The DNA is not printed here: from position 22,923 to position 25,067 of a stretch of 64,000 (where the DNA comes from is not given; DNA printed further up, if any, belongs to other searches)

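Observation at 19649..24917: B12-radical SAM enzyme, class-I aminotransferase and ALS-like TPP enzyme inside a sugar cluster: a candidate branched or C-alkylated sugar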

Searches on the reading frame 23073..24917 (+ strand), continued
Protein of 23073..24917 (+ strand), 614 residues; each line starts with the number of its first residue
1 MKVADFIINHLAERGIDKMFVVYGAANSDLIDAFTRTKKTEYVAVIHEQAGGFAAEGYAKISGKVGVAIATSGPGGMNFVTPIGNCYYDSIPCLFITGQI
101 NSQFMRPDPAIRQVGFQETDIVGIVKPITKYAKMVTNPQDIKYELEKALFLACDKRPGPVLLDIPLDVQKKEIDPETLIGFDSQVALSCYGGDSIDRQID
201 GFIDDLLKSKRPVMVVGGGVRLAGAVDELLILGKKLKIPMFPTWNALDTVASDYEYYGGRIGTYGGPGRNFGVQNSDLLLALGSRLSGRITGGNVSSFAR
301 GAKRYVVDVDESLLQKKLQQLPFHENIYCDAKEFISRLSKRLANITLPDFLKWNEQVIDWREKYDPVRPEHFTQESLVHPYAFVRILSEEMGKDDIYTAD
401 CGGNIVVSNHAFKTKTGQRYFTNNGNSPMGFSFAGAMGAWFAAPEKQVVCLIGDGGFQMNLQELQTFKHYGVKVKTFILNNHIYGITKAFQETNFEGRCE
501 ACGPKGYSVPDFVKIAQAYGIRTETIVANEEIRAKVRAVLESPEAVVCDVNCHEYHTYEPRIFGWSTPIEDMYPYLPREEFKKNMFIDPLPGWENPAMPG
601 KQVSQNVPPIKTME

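Call 19: search_protein_families(library=pfam, proteins=[L025:824-2200:-, L025:2292-3005:+, L025:3130-4395:+, L025:4355-5395:+, L025:5426-6496:+, L025:6493-7260:+, L025:7119-8480:+, L025:8365-9972:+, L025:11910-13535:+, L025:13565-18967:+])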
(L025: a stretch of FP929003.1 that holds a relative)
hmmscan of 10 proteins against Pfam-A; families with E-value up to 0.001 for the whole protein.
L025:824-2200:- (458 aa): 3 families
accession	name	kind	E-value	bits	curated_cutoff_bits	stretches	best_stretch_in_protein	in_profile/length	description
PF11871.13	DUF3391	-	1.8e-29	103.5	27.8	1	46-171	2-134/136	Domain of unknown function (DUF3391)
PF13487.12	HD_5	-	1.6e-23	83.8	27.2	1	217-349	24-158/170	HD domain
PF01966.28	HD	-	2.9e-14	53.8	22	1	209-328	3-114/116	HD domain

L025:2292-3005:+ (237 aa): 2 families
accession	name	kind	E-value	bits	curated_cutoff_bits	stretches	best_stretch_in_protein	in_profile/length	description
PF12945.12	PilZNR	-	4.6e-17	62.3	23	1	16-99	2-85/85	Flagellar protein YcgR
PF07238.19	PilZ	-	2.3e-07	31.5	22.5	1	131-204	22-86/102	PilZ domain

L025:3130-4395:+ (421 aa): 2 families
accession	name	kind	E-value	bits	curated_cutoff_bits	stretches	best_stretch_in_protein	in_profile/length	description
PF01041.23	DegT_DnrJ_EryC1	-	9.2e-74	249.2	19.8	1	48-417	6-359/360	DegT/DnrJ/EryC1/StrS aminotransferase family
PF00155.27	Aminotran_1_2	-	0.00049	19.8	19.7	1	67-164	42-149/361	Aminotransferase class I and II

L025:4355-5395:+ (346 aa): 7 families
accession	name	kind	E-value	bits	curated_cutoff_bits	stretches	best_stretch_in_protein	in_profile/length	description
PF01370.27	Epimerase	-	6.1e-34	117.9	20.9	1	39-268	1-240/240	NAD dependent epimerase/dehydratase family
PF16363.11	GDP_Man_Dehyd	-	1.7e-17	64.4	27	1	40-256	1-239/332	GDP-mannose 4,6 dehydratase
PF04321.23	RmlD_sub_bind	-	2e-14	53.8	27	1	38-209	2-157/287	RmlD substrate binding domain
PF01073.25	3Beta_HSD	-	3.4e-07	30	22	1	40-194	1-162/280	3-beta hydroxysteroid dehydrogenase/isomerase family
PF05368.20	NmrA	-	1.1e-06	28.9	27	1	38-110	4-75/298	NmrA-like family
PF02719.21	Polysacc_synt_2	-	4.3e-06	26.6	20.2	1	39-141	1-114/293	Polysaccharide biosynthesis protein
PF00106.31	adh_short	-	0.00044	20.2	26.6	1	38-105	2-71/195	short chain dehydrogenase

L025:5426-6496:+ (356 aa): 2 families
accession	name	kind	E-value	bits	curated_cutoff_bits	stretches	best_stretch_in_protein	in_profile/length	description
PF00288.32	GHMP_kinases_N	-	3.8e-13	49.9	22.3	1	76-156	8-86/87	GHMP kinases N terminal domain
PF08544.19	GHMP_kinases_C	-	1.4e-11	45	21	1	235-305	8-79/85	GHMP kinases C terminal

L025:6493-7260:+ (255 aa): 2 families
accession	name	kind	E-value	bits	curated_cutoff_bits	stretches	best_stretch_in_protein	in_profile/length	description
PF00483.29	NTP_transferase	-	1.6e-24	87.3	21.2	1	12-188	3-187/245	Nucleotidyl transferase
PF12804.13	NTP_transf_3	-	2.4e-10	41.2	27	1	11-141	1-124/160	MobA-like NTP transferase domain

L025:7119-8480:+ (453 aa): 1 family
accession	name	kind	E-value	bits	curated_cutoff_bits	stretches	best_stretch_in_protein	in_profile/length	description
PF00155.27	Aminotran_1_2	-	2.5e-48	165.6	19.7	1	103-436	13-359/361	Aminotransferase class I and II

L025:8365-9972:+ (535 aa): 2 families
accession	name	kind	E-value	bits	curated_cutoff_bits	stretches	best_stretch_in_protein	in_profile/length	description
PF04055.27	Radical_SAM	-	3.1e-15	57.2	29.5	1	254-417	3-166/166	Radical SAM superfamily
PF02310.24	B12-binding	-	2.4e-08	34.3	32.1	1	60-176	9-118/121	B12 binding domain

L025:11910-13535:+ (541 aa): 2 families
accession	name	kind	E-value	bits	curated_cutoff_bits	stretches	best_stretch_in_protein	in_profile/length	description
PF04055.27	Radical_SAM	-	6.5e-26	91.9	29.5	1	201-364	1-166/166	Radical SAM superfamily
PF02310.24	B12-binding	-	6.1e-23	81.4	32.1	1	22-132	7-117/121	B12 binding domain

L025:13565-18967:+ (1800 aa): 17 families
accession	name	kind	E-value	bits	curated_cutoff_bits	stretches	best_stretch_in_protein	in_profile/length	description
PF00535.33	Glycos_transf_2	-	2.9e-95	317.4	23.3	3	456-601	1-153/168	Glycosyl transferase family 2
PF13641.12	Glyco_tranf_2_3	-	1.4e-57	195.8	27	3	1265-1498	3-227/230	Glycosyltransferase like family 2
PF10111.15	Glyco_tranf_2_2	-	4.9e-38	131.6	27.3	3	1002-1226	1-237/276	Glycosyltransferase like family 2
PF13632.12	Glyco_trans_2_3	-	3.9e-16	59.9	27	2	539-658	3-131/198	Glycosyl transferase family group 2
PF13489.12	Methyltransf_23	-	7.7e-16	58.7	27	1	800-938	20-157/164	Methyltransferase domain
PF08241.18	Methyltransf_11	-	7.7e-15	55.7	21.2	1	807-901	1-95/95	Methyltransferase domain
PF13649.12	Methyltransf_25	-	9.3e-15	55.5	27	1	806-897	1-97/97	Methyltransferase domain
PF13847.12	Methyltransf_31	-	1.2e-11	44.9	27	1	802-917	3-127/145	Methyltransferase domain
PF08242.18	Methyltransf_12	-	3.4e-11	44.2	30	1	807-899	1-98/98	Methyltransferase domain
PF13692.12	Glyco_trans_1_4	-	2.5e-10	41.2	27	1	244-333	52-140/142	Glycosyl transferases group 1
PF13524.12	Glyco_trans_1_2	-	3.7e-10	40.4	25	1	279-365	63-144/144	Glycosyl transferase-like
PF14559.12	TPR_19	-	2e-09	38.1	25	0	1589-1647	5-64/68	Tetratricopeptide repeat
PF13506.12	Glyco_transf_21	-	2.6e-09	37.2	21.7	1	1333-1473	22-152/174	Glycosyl transferase family 21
PF13432.12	TPR_16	-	5.7e-07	30.3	32.7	1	1614-1673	3-62/65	Tetratricopeptide repeat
PF13704.12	Glyco_tranf_2_4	-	9.9e-07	29.6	27.5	0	1295-1333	21-58/98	Glycosyl transferase family 2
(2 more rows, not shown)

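Call 35: search_protein_families(library=ncbifam, proteins=[L025:7119-8480:+, L025:11910-13535:+, L041:2899-4071:-, L051:3642-4784:+], max_evalue=1e-8)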
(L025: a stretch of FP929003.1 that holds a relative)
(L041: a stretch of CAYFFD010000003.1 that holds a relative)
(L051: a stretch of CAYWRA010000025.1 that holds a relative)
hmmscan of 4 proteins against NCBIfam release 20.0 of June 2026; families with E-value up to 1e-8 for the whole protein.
L025:7119-8480:+ (453 aa): 58 families (the best 25 are shown)
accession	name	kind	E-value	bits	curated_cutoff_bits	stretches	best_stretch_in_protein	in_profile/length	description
NF041091.1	asp_aminotase_Arch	equivalog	2e-57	194.8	550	1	78-441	14-374/376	aspartate aminotransferase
NF041364.1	GntC_guanitoxin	equivalog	3.5e-57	193.9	415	1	96-438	3-353/356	guanitoxin biosynthesis PLP-dependent (S)-gamma-hydroxy-L-arginine cyclodehydratase GntC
NF004770.0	PRK06108.1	subfamily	4.1e-51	174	422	1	96-443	41-393/396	pyridoxal phosphate-dependent aminotransferase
NF006514.0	PRK08960.1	equivalog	5.1e-46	157.2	554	1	65-439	6-382/388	pyridoxal phosphate-dependent aminotransferase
NF005744.0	PRK07568.1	subfamily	5.9e-46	157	389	1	64-433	3-381/398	pyridoxal phosphate-dependent aminotransferase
NF004975.0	PRK06348.1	equivalog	6.2e-46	157.1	549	1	76-437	14-378/384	pyridoxal phosphate-dependent aminotransferase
NF005816.0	PRK07682.1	equivalog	2.1e-42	145.1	620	1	92-444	30-385/390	aminotransferase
NF005305.0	PRK06836.1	equivalog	4.4e-42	144.7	376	1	90-441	33-390/396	pyridoxal phosphate-dependent aminotransferase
NF006488.0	PRK08912.1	equivalog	1.9e-41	142.3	498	1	91-442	26-384/387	aminotransferase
NF005732.0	PRK07550.1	equivalog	1.1e-39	136.6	366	1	81-430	22-375/389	aminotransferase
NF006756.0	PRK09276.1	subfamily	1.5e-39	136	507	1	78-438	17-382/387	LL-diaminopimelate aminotransferase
TIGR03540.1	DapC_direct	equivalog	3.7e-39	134.8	593.25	1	79-437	16-379/383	LL-diaminopimelate aminotransferase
NF004621.0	PRK05957.1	equivalog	8.9e-39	133.3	498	1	102-438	38-379/389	pyridoxal phosphate-dependent aminotransferase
NF005601.0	PRK07337.1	equivalog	6.5e-38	130.8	496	1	61-438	5-388/394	pyridoxal phosphate-dependent aminotransferase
NF005817.0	PRK07683.1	equivalog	7.6e-38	130.2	575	1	91-444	28-383/387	aminotransferase A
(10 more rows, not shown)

L025:11910-13535:+ (541 aa): 20 families
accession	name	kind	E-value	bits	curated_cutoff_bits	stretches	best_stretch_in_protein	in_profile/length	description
NF050148.1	rSAM_ApyD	equivalog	1.2e-55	189.2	750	1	28-387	24-390/645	RiPP biosynthesis radical SAM protein ApyD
TIGR03471.1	HpnJ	equivalog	6.4e-52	177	577.6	1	24-392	29-389/472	hopanoid biosynthesis associated radical SAM protein HpnJ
TIGR02026.1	BchE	equivalog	7.5e-44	150.4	481.35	1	23-427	16-418/497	magnesium-protoporphyrin IX monomethyl ester anaerobic oxidative cyclase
TIGR04072.2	rSAM_ladder_B12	equivalog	3.3e-39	134.7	360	1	29-392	18-374/443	lipid biosynthesis B12-binding/radical SAM protein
TIGR04367.1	HpnR_B12_rSAM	equivalog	5.2e-38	130.8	650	1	29-389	22-372/490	hopanoid C-3 methylase HpnR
TIGR03975.1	rSAM_ocin_1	subfamily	1.6e-35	122.7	281.85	1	58-366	117-429/606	RiPP maturation radical SAM C-methyltransferase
TIGR04385.1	B12_rSAM_cofa1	equivalog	4e-34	118.6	450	1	29-374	20-371/438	B12 lower ligand biosynthesis radical SAM protein BzaD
TIGR04479.1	bcpD_PhpK_rSAM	subfamily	4.6e-34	117.6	600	1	32-368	75-410/504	PhpK family radical SAM P-methyltransferase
NF038361.1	rSAM_Sden_1168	equivalog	1.7e-33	116.1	575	1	28-392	84-475/560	Sden_1168 family B12-binding radical SAM P-methyltransferase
NF033070.1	rSAM_AprD4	equivalog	9.6e-30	103.9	500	1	148-396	148-394/456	AprD4 family radical SAM diol-dehydratase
TIGR04013.1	B12_SAM_MJ_1487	hypoth_equivalog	9e-29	100.5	251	1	55-389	28-356/382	TIGR04013 family B12-binding domain/radical SAM domain-containing protein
TIGR04014.1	B12_SAM_MJ_0865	equivalog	5.4e-24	84.8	360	1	40-402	22-370/434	methyl-coenzyme M reductase glutamine C-methyltransferase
TIGR04295.1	B12_rSAM_oligo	hypoth_equivalog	2.5e-23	82.4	400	1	5-362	4-357/422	TIGR04295 family B12-binding domain-containing radical SAM protein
NF040546.1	rSAM_CUAEP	equivalog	6e-19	68.1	500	1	28-371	12-345/468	CUAEP/CCAEP-tail radical SAM (seleno)protein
TIGR04190.1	B12_SAM_Ta0216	equivalog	7.4e-18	64.4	500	1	85-367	96-394/554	TIGR04190 family B12-binding domain/radical SAM domain protein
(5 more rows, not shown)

L041:2899-4071:- (391 aa): 67 families (the best 25 are shown)
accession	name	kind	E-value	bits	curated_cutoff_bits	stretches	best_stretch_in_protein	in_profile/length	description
NF004770.0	PRK06108.1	subfamily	4.5e-99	331.9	422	1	7-390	11-389/396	pyridoxal phosphate-dependent aminotransferase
NF041091.1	asp_aminotase_Arch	equivalog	1e-97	327.4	550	1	21-390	12-372/376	aspartate aminotransferase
NF041364.1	GntC_guanitoxin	equivalog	1.2e-97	327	415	1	44-390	6-354/356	guanitoxin biosynthesis PLP-dependent (S)-gamma-hydroxy-L-arginine cyclodehydratase GntC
NF005816.0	PRK07682.1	equivalog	1.1e-96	323.8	620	1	34-390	27-380/390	aminotransferase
NF006229.0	PRK08361.1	equivalog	1.6e-94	317.1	624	1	35-390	32-385/391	aspartate aminotransferase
NF004975.0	PRK06348.1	equivalog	3.3e-93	312.7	549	1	19-389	12-379/384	pyridoxal phosphate-dependent aminotransferase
NF004769.0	PRK06107.1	equivalog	8.2e-89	298.2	617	1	26-389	23-394/402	aspartate transaminase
NF005817.0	PRK07683.1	equivalog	2.2e-87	293.3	575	1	33-390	25-378/387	aminotransferase A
NF006756.0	PRK09276.1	subfamily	1.4e-82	277.7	507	1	23-390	18-383/387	LL-diaminopimelate aminotransferase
TIGR03540.1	DapC_direct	equivalog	2.4e-81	273.6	593.25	1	26-390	19-381/383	LL-diaminopimelate aminotransferase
NF005588.0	PRK07309.1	equivalog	5.2e-80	269.2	576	1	36-390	30-383/391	pyridoxal phosphate-dependent aminotransferase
NF006514.0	PRK08960.1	equivalog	2.7e-78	263.5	554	1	13-390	9-382/388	pyridoxal phosphate-dependent aminotransferase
NF005601.0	PRK07337.1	equivalog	4.7e-76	256.4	496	1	7-390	6-389/394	pyridoxal phosphate-dependent aminotransferase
NF006230.0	PRK08363.1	equivalog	2.3e-74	250.6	534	1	8-389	3-388/398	alanine aminotransferase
NF005977.0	PRK08068.1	subfamily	4.7e-70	236.8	494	1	10-390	6-384/391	transaminase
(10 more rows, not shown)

L051:3642-4784:+ (381 aa): 65 families (the best 25 are shown)
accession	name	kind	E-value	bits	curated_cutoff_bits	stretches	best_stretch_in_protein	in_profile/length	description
NF006229.0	PRK08361.1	equivalog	2.4e-95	319.9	624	1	25-381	30-386/391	aspartate aminotransferase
NF005816.0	PRK07682.1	equivalog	4.3e-94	315.3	620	1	23-381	24-381/390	aminotransferase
NF041364.1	GntC_guanitoxin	equivalog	7.6e-91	304.7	415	1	36-380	6-354/356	guanitoxin biosynthesis PLP-dependent (S)-gamma-hydroxy-L-arginine cyclodehydratase GntC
NF004770.0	PRK06108.1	subfamily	3.5e-88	296.1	422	1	23-380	31-389/396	pyridoxal phosphate-dependent aminotransferase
NF041091.1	asp_aminotase_Arch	equivalog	1.6e-87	293.8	550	1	15-381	14-373/376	aspartate aminotransferase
NF004975.0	PRK06348.1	equivalog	2.5e-85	286.8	549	1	14-381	15-381/384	pyridoxal phosphate-dependent aminotransferase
NF005817.0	PRK07683.1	equivalog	1.4e-84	284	575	1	19-381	19-379/387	aminotransferase A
NF004769.0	PRK06107.1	equivalog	3e-82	276.5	617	1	7-381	12-396/402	aspartate transaminase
NF006756.0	PRK09276.1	subfamily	3.3e-80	269.9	507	1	14-381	16-384/387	LL-diaminopimelate aminotransferase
TIGR03540.1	DapC_direct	equivalog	4.1e-80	269.6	593.25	1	13-381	13-382/383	LL-diaminopimelate aminotransferase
NF006514.0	PRK08960.1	equivalog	4.7e-79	266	554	1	8-380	12-382/388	pyridoxal phosphate-dependent aminotransferase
NF005977.0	PRK08068.1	subfamily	1.6e-72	244.9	494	1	11-381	15-385/391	transaminase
NF005601.0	PRK07337.1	equivalog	5.2e-72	243.1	496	1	7-381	14-390/394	pyridoxal phosphate-dependent aminotransferase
NF006230.0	PRK08363.1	equivalog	1.4e-70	238.1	534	1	12-381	14-390/398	alanine aminotransferase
NF005588.0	PRK07309.1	equivalog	3.1e-70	237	576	1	28-380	30-383/391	pyridoxal phosphate-dependent aminotransferase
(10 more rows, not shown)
